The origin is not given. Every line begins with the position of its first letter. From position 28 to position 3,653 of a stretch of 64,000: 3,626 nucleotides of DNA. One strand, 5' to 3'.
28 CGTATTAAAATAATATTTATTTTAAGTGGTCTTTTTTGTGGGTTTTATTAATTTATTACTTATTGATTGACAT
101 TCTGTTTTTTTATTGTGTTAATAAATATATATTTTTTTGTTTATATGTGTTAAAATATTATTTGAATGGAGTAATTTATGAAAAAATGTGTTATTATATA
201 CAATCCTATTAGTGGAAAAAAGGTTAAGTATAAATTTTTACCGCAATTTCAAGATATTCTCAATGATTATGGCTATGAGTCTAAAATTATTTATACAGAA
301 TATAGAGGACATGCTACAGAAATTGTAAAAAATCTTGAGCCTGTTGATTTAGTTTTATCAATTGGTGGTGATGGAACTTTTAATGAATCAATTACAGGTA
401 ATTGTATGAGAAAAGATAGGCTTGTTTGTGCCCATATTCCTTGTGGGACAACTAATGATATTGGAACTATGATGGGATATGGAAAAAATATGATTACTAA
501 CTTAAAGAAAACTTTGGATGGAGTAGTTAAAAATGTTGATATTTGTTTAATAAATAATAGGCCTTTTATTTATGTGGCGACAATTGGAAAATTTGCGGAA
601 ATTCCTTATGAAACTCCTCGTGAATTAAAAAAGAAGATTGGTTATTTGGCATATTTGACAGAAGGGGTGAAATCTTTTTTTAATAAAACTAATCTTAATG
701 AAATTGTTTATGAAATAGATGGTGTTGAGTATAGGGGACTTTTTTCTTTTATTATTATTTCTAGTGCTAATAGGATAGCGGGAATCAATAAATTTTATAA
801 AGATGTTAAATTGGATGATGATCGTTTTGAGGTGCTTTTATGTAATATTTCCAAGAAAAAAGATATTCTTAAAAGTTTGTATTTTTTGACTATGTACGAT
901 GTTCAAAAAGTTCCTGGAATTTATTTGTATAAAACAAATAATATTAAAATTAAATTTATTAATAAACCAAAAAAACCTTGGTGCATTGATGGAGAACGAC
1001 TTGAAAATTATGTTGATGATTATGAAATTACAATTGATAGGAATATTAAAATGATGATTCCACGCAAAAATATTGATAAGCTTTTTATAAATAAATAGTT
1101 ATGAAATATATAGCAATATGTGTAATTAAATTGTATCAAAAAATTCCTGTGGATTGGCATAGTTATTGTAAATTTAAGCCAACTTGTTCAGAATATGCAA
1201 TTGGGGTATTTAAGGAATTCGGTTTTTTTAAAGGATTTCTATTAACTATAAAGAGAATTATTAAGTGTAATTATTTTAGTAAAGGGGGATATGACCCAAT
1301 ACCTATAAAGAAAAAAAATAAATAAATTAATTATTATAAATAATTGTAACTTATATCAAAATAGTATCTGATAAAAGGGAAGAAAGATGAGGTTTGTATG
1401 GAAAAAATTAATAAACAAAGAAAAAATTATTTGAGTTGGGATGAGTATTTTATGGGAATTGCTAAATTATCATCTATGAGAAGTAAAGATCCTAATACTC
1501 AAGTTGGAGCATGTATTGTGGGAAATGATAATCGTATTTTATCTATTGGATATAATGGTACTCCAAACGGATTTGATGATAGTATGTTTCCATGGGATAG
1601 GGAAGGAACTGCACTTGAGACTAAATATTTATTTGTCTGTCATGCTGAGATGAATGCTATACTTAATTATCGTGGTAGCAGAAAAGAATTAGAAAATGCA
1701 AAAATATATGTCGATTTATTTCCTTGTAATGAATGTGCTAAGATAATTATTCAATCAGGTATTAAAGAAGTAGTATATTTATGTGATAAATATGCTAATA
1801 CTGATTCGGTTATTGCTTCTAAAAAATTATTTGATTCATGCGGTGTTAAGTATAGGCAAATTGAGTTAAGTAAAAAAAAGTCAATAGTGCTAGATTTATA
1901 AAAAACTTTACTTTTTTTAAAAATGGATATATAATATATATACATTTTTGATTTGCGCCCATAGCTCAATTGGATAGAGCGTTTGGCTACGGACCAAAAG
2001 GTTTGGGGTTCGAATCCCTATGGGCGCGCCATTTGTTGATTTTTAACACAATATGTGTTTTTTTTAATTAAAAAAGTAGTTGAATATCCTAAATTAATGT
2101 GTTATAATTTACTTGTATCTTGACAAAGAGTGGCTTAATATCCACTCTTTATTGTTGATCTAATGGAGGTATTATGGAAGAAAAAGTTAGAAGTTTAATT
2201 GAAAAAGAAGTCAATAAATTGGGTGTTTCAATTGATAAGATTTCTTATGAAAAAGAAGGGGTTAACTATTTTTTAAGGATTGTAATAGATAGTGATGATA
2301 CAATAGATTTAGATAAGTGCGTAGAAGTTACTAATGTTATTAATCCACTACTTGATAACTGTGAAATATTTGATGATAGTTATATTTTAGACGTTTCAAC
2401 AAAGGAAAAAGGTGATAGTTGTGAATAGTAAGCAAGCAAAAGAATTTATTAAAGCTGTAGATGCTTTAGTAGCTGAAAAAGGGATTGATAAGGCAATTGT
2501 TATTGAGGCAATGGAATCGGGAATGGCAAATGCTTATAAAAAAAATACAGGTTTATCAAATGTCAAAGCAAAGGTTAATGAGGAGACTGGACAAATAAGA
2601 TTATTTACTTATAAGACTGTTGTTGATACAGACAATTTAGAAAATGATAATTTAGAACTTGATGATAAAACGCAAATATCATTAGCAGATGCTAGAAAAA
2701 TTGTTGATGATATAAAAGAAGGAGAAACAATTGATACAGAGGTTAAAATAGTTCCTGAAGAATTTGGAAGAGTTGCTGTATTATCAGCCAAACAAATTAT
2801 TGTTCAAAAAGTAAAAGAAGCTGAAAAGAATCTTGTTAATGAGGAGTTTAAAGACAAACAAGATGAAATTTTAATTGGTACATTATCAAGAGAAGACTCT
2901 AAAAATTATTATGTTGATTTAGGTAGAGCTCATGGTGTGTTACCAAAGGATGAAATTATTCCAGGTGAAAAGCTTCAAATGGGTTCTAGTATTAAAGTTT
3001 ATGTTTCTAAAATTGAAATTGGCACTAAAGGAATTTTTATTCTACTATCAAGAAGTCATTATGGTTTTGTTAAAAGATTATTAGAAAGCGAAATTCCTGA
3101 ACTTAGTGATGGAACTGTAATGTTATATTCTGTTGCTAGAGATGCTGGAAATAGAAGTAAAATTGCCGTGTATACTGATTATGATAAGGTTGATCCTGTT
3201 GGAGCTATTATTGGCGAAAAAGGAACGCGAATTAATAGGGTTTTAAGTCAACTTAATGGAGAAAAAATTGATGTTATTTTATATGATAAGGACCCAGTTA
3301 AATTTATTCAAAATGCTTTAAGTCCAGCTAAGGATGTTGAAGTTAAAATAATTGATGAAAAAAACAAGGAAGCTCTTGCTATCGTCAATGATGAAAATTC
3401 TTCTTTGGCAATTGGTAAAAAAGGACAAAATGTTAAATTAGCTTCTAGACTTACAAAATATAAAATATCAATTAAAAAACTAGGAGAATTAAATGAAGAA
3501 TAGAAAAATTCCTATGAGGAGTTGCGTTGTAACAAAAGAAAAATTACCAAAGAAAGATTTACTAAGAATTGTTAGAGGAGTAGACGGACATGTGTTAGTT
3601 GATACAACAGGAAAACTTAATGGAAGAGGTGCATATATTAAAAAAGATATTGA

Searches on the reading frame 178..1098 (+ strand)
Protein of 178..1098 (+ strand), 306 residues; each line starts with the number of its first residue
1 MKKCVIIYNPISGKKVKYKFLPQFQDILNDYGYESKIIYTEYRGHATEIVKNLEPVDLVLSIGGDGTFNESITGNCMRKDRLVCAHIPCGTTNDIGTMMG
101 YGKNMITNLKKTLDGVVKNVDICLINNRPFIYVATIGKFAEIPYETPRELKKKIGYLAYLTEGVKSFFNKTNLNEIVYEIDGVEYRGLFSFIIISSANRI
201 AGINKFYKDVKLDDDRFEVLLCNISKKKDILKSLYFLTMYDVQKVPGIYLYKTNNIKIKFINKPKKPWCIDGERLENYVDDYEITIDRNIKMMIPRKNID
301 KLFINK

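Call 29: search_protein_families(library=pfam, proteins=[window:178-1098:+], max_evalue=0.00001)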
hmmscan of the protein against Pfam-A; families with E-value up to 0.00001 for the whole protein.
window:178-1098:+ (306 aa): 1 family
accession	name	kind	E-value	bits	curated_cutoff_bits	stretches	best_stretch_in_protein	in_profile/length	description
PF00781.29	DAGK_cat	-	1.5e-24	86.4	23.6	1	4-123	2-123/125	Diacylglycerol kinase catalytic domain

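Call 35: find_encoding_contigs(protein=window:178-1098:+, flank=10000, max_places=2)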
Protein window:178-1098:+ (306 aa): 5 contigs read that carry it; 2 places shown.
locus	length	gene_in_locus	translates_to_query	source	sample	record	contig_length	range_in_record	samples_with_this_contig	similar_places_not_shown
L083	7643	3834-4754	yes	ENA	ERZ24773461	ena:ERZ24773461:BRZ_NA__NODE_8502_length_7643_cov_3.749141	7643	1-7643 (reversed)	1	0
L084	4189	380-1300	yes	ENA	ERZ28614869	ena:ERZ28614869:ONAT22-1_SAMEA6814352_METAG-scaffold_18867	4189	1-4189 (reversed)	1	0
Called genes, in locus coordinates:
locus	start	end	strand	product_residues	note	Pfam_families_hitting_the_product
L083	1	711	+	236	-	?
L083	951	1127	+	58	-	-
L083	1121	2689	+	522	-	PF00239:Resolvase, PF07508:Recombinase, PF13408:Zn_ribbon_recom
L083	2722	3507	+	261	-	PF08378:NERD, PF01396:Zn_ribbon_Top1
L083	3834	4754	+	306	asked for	PF00781:DAGK_cat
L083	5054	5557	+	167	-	PF00383:dCMP_cyt_deam_1, PF14437:MafB19-deam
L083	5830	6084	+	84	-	PF02576:RimP_N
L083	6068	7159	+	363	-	PF08529:NusA_N, PF13184:KH_NusA_1st, PF26594:KH_NusA_2nd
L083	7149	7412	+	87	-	PF04296:YlxR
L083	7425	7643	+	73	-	?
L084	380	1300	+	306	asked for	PF00781:DAGK_cat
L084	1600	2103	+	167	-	PF00383:dCMP_cyt_deam_1, PF14437:MafB19-deam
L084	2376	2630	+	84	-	PF02576:RimP_N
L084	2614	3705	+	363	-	PF08529:NusA_N, PF13184:KH_NusA_1st, PF26594:KH_NusA_2nd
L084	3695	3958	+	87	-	PF04296:YlxR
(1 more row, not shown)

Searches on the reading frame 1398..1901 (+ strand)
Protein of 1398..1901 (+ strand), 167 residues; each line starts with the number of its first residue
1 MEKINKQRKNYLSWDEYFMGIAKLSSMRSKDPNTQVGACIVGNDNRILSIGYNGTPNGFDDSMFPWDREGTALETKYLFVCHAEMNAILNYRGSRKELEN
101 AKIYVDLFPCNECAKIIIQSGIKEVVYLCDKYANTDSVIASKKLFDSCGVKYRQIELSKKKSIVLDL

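Call 29: search_protein_families(library=pfam, proteins=[window:1398-1901:+], max_evalue=0.00001)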
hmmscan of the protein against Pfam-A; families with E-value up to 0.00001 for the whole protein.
window:1398-1901:+ (167 aa): 2 families
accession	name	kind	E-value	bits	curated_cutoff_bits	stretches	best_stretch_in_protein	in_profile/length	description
PF00383.29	dCMP_cyt_deam_1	-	2.9e-27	95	25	1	13-128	2-101/102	Cytidine and deoxycytidylate deaminase zinc-binding region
PF14437.12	MafB19-deam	-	9.5e-17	61.7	27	1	13-140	2-114/142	MafB19-like deaminase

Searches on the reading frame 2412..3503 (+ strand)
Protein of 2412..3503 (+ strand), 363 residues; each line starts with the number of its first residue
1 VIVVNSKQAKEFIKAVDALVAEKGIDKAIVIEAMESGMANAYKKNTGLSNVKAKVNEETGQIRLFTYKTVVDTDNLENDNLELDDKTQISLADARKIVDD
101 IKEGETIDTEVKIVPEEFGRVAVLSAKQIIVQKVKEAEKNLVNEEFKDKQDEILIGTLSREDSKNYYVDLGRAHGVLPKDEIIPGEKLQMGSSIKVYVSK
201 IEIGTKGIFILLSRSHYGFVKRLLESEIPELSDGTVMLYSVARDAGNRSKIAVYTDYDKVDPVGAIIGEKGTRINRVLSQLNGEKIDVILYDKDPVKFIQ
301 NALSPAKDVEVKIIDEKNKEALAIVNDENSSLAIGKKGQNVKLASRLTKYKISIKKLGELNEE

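Call 29: search_protein_families(library=pfam, proteins=[window:2412-3503:+], max_evalue=0.00001)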
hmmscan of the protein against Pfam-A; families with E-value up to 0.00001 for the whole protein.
window:2412-3503:+ (363 aa): 2 families
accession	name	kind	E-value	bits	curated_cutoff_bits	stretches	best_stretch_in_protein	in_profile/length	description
PF08529.16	NusA_N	-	1.2e-31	109.8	23.8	1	11-140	1-119/119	NusA N-terminal domain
PF13184.12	KH_5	-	7.1e-25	87.4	27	1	245-313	1-69/69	NusA-like KH domain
